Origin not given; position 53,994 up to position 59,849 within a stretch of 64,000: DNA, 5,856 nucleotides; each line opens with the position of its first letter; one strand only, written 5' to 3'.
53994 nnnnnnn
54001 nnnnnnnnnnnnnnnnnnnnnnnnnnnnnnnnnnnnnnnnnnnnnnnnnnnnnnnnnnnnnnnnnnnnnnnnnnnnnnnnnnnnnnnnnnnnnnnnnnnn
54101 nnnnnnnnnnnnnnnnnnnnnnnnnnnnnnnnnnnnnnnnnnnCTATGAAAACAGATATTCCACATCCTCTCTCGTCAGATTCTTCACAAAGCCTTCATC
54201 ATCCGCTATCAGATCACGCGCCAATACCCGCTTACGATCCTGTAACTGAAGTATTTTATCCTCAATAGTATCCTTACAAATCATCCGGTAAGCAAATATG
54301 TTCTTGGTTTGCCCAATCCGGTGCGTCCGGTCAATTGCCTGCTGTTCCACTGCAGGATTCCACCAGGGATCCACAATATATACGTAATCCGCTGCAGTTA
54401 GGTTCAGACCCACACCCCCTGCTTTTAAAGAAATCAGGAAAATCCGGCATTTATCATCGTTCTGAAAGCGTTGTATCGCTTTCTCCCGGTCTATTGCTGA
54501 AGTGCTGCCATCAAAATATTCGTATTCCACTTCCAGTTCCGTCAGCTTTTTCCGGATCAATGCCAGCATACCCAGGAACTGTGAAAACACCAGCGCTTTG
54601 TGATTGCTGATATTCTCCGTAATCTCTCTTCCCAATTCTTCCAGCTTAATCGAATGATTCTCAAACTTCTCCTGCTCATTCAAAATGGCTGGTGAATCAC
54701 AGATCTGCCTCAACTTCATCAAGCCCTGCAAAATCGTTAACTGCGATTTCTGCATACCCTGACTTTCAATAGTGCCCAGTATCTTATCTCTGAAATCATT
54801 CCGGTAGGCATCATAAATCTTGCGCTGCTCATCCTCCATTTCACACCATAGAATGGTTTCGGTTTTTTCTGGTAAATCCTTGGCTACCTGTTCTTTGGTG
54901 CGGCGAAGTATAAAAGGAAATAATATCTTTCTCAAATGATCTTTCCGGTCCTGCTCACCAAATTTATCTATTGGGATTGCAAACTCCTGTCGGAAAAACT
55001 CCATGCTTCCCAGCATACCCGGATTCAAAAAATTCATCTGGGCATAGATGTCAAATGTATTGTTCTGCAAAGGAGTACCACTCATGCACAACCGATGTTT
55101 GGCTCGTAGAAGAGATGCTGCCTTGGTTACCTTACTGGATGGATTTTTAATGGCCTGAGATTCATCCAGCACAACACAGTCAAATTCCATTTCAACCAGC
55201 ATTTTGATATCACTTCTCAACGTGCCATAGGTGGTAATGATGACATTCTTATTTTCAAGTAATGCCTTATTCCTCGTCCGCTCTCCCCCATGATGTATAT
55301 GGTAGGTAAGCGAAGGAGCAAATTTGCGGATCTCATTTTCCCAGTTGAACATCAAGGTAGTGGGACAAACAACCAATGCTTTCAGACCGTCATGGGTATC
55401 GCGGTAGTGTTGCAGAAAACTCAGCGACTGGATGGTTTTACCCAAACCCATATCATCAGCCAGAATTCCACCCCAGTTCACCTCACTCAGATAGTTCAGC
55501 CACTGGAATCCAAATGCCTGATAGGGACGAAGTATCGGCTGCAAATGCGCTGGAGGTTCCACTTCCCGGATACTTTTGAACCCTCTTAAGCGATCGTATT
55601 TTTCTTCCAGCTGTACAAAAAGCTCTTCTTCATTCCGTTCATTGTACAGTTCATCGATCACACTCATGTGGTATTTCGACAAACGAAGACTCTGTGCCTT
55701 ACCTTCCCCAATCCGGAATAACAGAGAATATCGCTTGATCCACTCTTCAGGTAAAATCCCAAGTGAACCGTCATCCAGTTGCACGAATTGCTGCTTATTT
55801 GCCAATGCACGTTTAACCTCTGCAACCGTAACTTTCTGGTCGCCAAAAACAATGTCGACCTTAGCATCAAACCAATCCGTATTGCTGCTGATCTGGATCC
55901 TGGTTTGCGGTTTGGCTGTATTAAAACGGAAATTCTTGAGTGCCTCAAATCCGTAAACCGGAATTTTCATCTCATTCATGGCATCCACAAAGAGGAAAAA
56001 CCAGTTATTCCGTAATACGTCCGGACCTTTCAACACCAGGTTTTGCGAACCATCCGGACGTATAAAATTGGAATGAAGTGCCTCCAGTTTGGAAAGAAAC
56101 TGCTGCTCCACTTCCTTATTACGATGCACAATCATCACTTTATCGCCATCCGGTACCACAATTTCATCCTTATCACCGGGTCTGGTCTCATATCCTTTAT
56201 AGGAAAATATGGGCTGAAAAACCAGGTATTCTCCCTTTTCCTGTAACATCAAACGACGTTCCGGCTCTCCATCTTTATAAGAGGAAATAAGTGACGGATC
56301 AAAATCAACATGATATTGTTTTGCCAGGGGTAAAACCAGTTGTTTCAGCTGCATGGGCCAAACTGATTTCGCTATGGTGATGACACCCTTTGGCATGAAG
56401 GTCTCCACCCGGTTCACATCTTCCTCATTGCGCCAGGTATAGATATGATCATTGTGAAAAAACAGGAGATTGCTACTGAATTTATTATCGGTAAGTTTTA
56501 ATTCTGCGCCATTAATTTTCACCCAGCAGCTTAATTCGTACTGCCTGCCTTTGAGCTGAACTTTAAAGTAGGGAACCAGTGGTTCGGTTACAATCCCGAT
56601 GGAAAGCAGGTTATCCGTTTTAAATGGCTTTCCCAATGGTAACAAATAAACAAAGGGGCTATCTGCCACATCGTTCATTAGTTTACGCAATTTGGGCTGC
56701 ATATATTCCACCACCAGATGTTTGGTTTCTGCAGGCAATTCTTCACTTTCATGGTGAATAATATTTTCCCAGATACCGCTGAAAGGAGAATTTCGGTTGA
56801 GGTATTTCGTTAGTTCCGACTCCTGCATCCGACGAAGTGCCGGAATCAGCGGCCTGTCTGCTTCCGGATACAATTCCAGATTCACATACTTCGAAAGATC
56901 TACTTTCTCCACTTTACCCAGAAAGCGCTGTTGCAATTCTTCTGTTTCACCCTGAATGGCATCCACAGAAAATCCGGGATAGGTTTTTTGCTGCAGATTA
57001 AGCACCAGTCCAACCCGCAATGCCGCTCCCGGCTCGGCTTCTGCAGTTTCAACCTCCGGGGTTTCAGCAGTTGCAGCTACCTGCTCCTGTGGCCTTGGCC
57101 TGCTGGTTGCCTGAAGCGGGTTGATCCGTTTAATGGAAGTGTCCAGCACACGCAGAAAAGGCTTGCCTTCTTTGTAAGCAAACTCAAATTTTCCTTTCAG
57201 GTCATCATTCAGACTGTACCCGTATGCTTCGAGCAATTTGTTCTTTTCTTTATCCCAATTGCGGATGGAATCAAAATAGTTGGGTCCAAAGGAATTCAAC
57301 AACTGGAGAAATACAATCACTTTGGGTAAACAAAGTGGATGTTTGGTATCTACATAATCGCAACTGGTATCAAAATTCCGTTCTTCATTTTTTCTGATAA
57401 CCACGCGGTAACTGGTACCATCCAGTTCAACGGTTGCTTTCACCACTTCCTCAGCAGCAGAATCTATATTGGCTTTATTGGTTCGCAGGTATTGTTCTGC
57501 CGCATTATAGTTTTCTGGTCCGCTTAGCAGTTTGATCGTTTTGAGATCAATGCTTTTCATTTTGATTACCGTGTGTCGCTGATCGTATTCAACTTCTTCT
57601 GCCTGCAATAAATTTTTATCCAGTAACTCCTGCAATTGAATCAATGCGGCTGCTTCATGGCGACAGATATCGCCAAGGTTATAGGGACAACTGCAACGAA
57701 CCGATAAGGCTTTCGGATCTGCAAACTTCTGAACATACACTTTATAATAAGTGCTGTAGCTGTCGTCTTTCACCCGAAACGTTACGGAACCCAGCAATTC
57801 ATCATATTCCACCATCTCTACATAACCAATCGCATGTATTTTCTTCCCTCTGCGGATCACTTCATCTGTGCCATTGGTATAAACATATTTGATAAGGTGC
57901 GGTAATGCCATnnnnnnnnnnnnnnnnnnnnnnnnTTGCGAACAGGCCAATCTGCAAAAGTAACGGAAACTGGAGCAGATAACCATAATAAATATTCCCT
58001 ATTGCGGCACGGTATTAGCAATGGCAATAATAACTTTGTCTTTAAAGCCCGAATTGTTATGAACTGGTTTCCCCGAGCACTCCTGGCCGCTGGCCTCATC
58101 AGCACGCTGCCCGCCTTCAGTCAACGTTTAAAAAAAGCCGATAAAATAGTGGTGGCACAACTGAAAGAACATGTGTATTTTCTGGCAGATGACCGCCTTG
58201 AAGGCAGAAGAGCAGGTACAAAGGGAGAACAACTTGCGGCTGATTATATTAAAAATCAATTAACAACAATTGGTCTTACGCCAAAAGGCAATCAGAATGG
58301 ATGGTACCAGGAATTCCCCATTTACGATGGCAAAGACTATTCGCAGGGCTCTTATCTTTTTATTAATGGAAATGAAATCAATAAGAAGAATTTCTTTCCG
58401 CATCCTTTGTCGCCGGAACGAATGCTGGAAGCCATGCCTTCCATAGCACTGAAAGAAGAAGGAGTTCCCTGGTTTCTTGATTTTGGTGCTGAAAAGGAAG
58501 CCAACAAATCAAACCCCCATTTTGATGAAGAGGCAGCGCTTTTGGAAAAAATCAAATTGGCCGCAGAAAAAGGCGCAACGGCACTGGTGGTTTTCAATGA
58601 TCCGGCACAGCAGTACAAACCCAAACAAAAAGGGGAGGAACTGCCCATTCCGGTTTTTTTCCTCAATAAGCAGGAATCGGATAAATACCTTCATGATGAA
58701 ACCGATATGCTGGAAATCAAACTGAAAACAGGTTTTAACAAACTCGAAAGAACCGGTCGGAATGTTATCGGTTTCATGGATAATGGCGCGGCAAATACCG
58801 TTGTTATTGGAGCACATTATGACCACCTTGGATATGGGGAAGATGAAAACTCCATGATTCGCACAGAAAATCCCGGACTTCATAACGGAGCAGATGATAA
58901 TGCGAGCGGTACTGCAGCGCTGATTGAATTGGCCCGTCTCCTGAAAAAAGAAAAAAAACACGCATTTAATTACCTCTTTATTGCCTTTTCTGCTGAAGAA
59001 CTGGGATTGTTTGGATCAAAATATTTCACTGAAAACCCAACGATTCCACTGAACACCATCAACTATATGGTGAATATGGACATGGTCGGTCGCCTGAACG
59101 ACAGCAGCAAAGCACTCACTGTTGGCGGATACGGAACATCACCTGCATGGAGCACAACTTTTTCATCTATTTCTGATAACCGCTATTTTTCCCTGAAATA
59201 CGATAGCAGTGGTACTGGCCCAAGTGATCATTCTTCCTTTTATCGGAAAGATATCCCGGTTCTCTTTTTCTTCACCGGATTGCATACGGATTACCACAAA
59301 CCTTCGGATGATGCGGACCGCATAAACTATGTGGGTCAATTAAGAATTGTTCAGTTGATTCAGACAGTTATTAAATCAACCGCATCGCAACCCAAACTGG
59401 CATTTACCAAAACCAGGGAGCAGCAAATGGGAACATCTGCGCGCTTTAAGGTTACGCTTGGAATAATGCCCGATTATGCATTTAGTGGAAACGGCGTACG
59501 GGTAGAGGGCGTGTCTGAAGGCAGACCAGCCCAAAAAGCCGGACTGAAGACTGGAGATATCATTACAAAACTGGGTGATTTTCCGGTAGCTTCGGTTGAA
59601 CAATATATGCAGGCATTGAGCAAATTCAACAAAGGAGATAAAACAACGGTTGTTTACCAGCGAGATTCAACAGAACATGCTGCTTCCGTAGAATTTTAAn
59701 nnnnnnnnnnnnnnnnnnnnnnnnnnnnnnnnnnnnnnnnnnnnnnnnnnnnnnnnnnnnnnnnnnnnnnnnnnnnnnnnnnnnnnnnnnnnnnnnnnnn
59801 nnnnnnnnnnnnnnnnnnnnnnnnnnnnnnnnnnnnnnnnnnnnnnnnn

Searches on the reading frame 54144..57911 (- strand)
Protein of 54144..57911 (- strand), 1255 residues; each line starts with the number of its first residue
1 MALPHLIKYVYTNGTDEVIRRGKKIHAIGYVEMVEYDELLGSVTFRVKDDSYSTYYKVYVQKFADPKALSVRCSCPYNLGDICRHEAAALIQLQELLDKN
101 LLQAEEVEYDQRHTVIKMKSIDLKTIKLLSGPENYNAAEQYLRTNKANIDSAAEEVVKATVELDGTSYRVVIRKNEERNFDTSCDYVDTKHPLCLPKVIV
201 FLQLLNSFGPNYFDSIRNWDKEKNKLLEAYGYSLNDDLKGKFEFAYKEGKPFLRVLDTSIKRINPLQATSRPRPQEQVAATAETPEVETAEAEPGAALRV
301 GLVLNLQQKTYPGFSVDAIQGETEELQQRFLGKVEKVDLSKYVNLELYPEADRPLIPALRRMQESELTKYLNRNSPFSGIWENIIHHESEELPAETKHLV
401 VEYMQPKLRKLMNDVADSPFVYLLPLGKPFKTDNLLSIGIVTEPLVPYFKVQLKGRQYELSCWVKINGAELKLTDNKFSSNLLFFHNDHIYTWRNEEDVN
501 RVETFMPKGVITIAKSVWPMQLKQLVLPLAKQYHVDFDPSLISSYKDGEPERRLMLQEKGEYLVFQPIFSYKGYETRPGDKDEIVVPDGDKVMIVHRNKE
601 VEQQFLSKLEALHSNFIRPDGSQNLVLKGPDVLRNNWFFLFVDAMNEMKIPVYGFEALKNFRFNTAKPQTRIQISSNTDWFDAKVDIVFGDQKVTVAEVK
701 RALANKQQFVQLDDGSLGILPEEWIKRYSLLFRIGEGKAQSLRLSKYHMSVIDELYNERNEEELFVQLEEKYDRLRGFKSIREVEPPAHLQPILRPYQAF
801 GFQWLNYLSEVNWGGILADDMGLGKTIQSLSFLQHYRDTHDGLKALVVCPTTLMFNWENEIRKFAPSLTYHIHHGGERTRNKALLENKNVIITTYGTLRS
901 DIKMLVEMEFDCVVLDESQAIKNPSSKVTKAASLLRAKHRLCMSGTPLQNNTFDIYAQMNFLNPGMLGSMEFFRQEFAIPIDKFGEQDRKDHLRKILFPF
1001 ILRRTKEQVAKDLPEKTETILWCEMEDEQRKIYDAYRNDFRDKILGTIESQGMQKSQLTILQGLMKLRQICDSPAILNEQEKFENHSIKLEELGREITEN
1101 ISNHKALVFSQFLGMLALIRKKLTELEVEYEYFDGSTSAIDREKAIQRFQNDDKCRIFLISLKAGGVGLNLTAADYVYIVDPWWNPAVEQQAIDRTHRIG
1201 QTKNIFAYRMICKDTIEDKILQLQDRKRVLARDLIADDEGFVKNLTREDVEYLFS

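Call 10: search_protein_families(library=pfam, proteins=[window:54144-57911:-])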
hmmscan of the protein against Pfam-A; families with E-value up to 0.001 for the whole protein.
window:54144-57911:- (1255 aa): 5 families
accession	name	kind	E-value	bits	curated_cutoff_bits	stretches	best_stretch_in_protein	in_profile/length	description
PF00176.29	SNF2-rel_dom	-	5.4e-76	255.9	24.9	1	797-1075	1-289/290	SNF2-related domain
PF00271.37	Helicase_C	-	4.7e-25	88.4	23.5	1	1089-1200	2-110/110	Helicase conserved C-terminal domain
PF08455.15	SNF2_assoc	-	2.2e-21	76.7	27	1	456-775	40-358/373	Bacterial SNF2 helicase associated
PF04851.21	ResIII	-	1e-10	42.2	22.5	1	794-947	4-162/164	Type III restriction enzyme, res subunit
PF00270.35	DEAD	-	4.4e-09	36.7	26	1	820-948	22-161/167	DEAD/DEAH box helicase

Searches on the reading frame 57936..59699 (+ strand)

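Call 10: search_protein_families(library=pfam, proteins=[window:57936-59699:+])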
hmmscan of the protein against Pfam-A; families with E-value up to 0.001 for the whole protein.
window:57936-59699:+ (587 aa): 6 families
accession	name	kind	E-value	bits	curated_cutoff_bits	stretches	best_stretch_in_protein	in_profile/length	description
PF04389.22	Peptidase_M28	-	2.1e-39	135.7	21.3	1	276-475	1-189/193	Peptidase family M28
PF13180.12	PDZ_2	-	6.2e-12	46.1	27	1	519-586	12-79/80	PDZ domain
PF01546.33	Peptidase_M20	-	1.2e-06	29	24.6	1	291-483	2-144/206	Peptidase family M20/M25/M40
PF17820.7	PDZ_6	-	2.6e-06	27.5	27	1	523-576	2-54/54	PDZ domain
PF00595.29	PDZ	-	7.9e-05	23.4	23.2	1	518-564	24-70/81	PDZ domain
PF02225.27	PA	-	0.00014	22.3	23.9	1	203-248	40-92/95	PA domain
